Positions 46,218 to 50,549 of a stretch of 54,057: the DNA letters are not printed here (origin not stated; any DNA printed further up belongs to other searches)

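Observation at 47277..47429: The giant protein carries a beta-prime-like double-psi beta-barrel catalytic motif (R-x-P ... ADHDGD), suggesting a two-barrel virion RNA polymerase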

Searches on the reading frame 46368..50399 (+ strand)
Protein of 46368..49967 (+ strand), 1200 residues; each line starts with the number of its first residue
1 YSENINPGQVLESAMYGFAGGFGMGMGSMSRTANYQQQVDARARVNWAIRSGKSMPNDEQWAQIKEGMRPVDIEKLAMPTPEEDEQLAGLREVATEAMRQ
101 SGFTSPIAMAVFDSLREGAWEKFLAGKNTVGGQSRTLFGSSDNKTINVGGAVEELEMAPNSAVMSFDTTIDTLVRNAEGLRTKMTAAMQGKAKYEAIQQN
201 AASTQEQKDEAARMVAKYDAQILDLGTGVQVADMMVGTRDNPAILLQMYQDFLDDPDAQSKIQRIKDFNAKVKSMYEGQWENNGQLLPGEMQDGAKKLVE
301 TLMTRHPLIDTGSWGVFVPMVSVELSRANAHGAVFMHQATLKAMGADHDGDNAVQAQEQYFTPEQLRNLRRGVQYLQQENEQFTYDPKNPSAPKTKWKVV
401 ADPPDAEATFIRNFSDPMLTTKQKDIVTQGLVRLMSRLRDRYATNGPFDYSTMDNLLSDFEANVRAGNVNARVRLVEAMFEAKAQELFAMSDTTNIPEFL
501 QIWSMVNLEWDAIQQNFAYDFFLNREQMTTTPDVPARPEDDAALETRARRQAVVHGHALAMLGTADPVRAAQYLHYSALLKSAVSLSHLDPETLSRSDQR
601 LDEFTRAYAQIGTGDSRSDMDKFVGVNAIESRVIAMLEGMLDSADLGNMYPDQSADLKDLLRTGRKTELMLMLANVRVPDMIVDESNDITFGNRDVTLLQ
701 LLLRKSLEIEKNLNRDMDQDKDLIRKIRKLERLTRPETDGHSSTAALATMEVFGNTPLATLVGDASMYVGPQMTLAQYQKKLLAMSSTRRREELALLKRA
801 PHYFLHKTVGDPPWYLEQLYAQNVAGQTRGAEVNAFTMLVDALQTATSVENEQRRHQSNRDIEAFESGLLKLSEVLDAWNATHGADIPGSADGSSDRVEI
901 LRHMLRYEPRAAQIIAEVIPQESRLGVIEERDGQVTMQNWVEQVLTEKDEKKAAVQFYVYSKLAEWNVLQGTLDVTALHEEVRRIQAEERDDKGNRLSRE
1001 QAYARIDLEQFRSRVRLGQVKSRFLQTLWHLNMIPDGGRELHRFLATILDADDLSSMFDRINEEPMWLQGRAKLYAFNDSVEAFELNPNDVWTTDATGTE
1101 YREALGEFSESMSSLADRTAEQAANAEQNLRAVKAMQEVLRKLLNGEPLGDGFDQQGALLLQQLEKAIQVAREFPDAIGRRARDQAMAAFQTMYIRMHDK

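Call 30: search_protein_representatives(protein=window:46368-49967:+)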
Query: 1200 residues. Proteins with E-value up to 0.001 (for the whole library): 100; up to 1e-10: 87; up to 1e-30: 57. The best 100 are listed.
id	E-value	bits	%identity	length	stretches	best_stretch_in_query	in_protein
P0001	0.0e+00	2647.1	99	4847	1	1-1200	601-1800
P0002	1.2e-247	841.3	40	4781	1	1-1200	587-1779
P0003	5.8e-234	796.0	39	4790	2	8-1200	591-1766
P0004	2.6e-208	711.1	38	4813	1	6-1200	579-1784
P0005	1.1e-202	692.5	39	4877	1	2-1200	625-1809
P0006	9.9e-193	659.5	38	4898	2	263-1200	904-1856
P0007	4.8e-175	600.9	38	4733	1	4-1200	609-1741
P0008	5.0e-165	567.8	37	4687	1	8-1200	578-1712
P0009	1.1e-145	503.7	36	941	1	69-976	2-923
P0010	1.7e-135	470.0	33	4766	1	8-1200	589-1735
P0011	2.7e-131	456.1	34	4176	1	10-1200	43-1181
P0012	4.4e-126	438.8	32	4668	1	2-1193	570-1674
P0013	1.0e-120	421.0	32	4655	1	8-1200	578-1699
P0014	8.3e-112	391.5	31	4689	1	11-1200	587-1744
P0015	2.4e-110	386.7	31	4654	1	1-1200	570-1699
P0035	6.3e-42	160.1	25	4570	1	4-1125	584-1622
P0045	1.2e-34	136.1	25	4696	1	4-1125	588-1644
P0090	1.1e-08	50.1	22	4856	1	9-1125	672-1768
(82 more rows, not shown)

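Call 35: find_encoding_contigs(protein=P0002, flank=3000, max_places=2)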
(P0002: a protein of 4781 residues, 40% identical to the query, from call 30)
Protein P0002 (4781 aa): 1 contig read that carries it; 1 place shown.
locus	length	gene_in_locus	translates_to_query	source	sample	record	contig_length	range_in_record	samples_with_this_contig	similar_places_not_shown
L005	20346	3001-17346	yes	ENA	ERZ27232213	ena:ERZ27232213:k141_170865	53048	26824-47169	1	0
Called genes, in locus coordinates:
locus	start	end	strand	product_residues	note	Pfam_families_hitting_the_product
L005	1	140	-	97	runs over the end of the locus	-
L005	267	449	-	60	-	-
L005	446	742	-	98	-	-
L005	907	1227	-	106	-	-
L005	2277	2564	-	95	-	-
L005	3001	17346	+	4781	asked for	-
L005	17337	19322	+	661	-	-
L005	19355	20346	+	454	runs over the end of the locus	-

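Call 42: find_related_loci(query=window:46800-50399:+, collection=viral_contigs, flank=1500)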
Query window:46800-50399:+ (1200 aa) in viral_contigs; peptide patterns used: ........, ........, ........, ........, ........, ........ (x = any residue, [..] = any of these).
No stretch of DNA in the collection matches any of the patterns.

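Call 49: search_solved_structures(query=A3, max_evalue=10, show_alignments=4)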
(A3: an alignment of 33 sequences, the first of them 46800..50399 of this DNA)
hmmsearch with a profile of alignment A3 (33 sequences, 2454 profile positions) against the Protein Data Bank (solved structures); distinct sequences matched with E-value up to 10: 20.
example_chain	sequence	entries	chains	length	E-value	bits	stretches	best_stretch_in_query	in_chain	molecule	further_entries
7ogp_A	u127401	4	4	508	0.00084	19.9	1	766-871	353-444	PHIKZ055 | DNA-directed RNA polymerase,PHIKZ056.1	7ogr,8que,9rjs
5ghe_A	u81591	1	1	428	0.016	15.7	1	681-793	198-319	Pesticidal crystal protein Cry6Aa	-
5kuc_A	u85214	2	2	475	0.019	15.4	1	681-793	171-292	Pesticidal crystal protein Cry6Aa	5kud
9yoz_A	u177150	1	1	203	0.17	12.3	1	770-827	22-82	HC12 WT complex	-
9yoy_A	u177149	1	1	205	0.17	12.3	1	770-827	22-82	HC12 C103A complex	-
7ojf_A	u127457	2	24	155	0.29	11.5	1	177-254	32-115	Outer membrane lipoprotein slyB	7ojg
7s01_d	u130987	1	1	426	1.1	9.6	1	815-869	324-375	DNA-directed RNA polymerase beta' subunit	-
3e97_A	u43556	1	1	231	1.1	9.6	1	1571-1652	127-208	Transcriptional regulator, Crp/Fnr family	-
6gaw_Bv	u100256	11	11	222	1.1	9.6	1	1763-1867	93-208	mL64 | 'Mitochondrial ribosomal protein L59 | Uncharacterized protein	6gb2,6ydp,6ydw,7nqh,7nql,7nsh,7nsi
6u5z_A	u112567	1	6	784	1.1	9.6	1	1797-1918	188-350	Lon protease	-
7s00_d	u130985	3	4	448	1.1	9.5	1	815-869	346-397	DNA-directed RNA polymerase beta' subunit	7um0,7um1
8vx7_A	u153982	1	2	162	1.4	9.3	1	2212-2270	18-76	CID7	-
3u1c_A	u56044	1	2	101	2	8.7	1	698-789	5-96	Tropomyosin alpha-1 chain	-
5l2b_A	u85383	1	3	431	2.3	8.5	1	188-253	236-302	Nucleoside permease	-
5l2a_A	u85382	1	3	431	2.4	8.5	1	188-253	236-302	Nucleoside permease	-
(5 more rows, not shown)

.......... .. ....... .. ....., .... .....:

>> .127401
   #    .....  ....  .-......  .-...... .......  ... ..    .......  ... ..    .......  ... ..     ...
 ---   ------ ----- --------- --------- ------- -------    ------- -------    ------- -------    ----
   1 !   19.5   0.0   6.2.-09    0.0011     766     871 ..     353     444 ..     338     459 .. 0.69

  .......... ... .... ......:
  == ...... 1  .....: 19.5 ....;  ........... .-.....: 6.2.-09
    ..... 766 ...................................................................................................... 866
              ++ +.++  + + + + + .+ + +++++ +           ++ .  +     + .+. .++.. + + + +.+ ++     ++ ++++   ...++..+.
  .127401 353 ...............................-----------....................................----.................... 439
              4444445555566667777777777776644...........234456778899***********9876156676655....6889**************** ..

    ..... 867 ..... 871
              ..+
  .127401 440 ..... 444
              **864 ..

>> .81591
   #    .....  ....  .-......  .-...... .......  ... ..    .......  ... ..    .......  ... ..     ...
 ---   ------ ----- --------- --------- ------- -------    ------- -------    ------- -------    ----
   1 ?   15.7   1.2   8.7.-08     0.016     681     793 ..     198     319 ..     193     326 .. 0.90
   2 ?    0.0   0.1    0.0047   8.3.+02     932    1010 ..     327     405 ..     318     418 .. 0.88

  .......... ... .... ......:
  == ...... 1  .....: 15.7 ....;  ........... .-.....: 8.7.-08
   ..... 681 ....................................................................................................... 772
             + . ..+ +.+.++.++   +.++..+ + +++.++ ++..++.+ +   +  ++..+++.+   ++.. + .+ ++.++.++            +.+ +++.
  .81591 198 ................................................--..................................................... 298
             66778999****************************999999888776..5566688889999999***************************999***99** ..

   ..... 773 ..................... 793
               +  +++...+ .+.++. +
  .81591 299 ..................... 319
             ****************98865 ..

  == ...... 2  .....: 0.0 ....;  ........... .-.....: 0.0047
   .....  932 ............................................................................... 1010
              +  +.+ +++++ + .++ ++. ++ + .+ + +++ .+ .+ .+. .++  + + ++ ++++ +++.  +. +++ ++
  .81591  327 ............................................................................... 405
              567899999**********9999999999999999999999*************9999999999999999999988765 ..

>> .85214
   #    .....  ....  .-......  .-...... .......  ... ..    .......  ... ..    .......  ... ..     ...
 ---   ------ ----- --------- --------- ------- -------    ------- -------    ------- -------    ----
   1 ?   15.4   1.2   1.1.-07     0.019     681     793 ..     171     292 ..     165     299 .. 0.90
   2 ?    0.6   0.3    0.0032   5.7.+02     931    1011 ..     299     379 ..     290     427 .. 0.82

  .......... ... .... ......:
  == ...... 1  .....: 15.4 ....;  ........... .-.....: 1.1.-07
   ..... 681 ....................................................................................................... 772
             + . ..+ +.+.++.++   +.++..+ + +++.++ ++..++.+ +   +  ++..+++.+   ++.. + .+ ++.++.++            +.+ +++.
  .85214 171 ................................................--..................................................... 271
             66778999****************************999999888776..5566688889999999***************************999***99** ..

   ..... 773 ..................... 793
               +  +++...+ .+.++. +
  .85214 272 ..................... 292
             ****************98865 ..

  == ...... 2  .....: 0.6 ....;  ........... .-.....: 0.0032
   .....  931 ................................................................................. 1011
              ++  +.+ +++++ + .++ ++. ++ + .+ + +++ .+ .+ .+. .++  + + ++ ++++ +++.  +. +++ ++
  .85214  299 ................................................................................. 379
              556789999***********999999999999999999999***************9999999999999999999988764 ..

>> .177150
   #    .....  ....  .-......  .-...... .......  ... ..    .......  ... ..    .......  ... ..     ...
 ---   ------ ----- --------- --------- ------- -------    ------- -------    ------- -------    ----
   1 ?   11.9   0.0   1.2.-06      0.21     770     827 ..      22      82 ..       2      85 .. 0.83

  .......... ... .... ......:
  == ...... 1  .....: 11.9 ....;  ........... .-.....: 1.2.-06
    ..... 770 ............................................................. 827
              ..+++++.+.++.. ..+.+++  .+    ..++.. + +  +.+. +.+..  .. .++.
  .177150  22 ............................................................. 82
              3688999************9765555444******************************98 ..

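Call 67: predict_structure(alignment_id=A3)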
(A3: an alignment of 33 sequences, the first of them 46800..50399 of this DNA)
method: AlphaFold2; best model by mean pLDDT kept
length: 1200 residues; sequences in the alignment: 33
mean_pLDDT: 79.2   pTM: 0.50
mean pLDDT of the five models: 79.2, 78.2, 78.0, 76.6, 75.7
residues with pLDDT >= 90: 511; 70-90: 361; 50-70: 189; < 50: 139
segments of 3 or more residues with pLDDT < 50: 1-6, 384-394, 411-442, 464-474, 679-683, 1052-1056, 1067-1088, 1166-1200
pLDDT, mean of each block of 10 residues (from residue 1): 43 88 95 95 96 94 94 96 95 92 96 94 95 90 93 93 77 94 85 83 70 89 93 75 60 87 90 91 96 96 95 97 95 96 95 94 91 83 47 49 55 44 43 46 47 52 49 51 83 82 65 69 86 88 85 93 89 84 91 69 93 88 86 94 94 86 75 65 59 92 93 94 94 92 79 92 89 91 88 91 96 96 86 82 84 88 78 90 94 92 95 96 93 92 68 52 61 67 82 92 86 88 79 68 62 51 53 39 44 68 76 75 88 82 77 65 48 33 31 31
secondary structure, 60 per line:
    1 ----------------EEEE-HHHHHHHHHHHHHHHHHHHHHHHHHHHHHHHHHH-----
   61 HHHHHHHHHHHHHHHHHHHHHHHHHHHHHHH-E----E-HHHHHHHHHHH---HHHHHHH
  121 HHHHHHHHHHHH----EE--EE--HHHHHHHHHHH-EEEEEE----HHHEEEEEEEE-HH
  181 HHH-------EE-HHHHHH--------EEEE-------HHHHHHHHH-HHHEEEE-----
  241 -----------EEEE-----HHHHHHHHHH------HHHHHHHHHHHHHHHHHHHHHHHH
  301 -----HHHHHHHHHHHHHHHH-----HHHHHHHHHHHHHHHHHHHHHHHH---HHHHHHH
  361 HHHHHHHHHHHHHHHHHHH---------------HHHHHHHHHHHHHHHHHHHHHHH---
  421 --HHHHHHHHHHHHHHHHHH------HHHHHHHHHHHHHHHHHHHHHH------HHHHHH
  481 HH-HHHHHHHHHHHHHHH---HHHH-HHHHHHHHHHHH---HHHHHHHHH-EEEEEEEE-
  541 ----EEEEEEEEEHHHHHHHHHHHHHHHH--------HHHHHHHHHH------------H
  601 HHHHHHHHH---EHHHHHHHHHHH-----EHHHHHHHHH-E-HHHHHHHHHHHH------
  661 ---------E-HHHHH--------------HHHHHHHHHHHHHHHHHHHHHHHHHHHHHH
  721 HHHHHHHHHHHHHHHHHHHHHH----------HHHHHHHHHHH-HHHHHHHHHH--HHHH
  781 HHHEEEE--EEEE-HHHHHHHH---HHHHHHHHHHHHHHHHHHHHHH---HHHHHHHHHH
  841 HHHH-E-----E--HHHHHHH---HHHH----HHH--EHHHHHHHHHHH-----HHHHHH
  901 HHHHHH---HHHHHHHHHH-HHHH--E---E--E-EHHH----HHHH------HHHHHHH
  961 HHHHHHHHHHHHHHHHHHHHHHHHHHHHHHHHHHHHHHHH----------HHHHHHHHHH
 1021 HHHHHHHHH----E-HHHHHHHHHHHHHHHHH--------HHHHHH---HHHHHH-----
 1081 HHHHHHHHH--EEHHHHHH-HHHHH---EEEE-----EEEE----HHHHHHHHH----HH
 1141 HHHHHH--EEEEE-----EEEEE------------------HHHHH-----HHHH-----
elements in order (helices of 4 or more, strands of 3 or more residues): E17-20 H22-55 H61-91 H100-110 H114-132 H145-155 E157-162 E170-177 H179-183 H194-199 E208-211 H219-227 E232-235 E252-255 H261-270 H277-300 H306-321 H327-350 H354-379 H395-417 H423-440 H447-468 H475-482 H484-498 H502-505 H507-518 H522-530 E532-539 E545-553 H554-569 H578-587 H600-609 H614-624 H631-639 H643-654 H672-676 H691-742 H753-763 H765-774 H777-783 E784-787 E790-793 H795-802 H806-827 H831-844 H855-861 H865-868 H879-889 H895-906 H910-919 H921-924 H944-947 H954-1000 H1011-1029 H1036-1052 H1061-1066 H1070-1075 H1081-1089 H1094-1099 H1101-1105 E1109-1112 E1118-1121 H1126-1134 H1139-1146 E1149-1153 E1159-1163 H1182-1186 H1192-1195
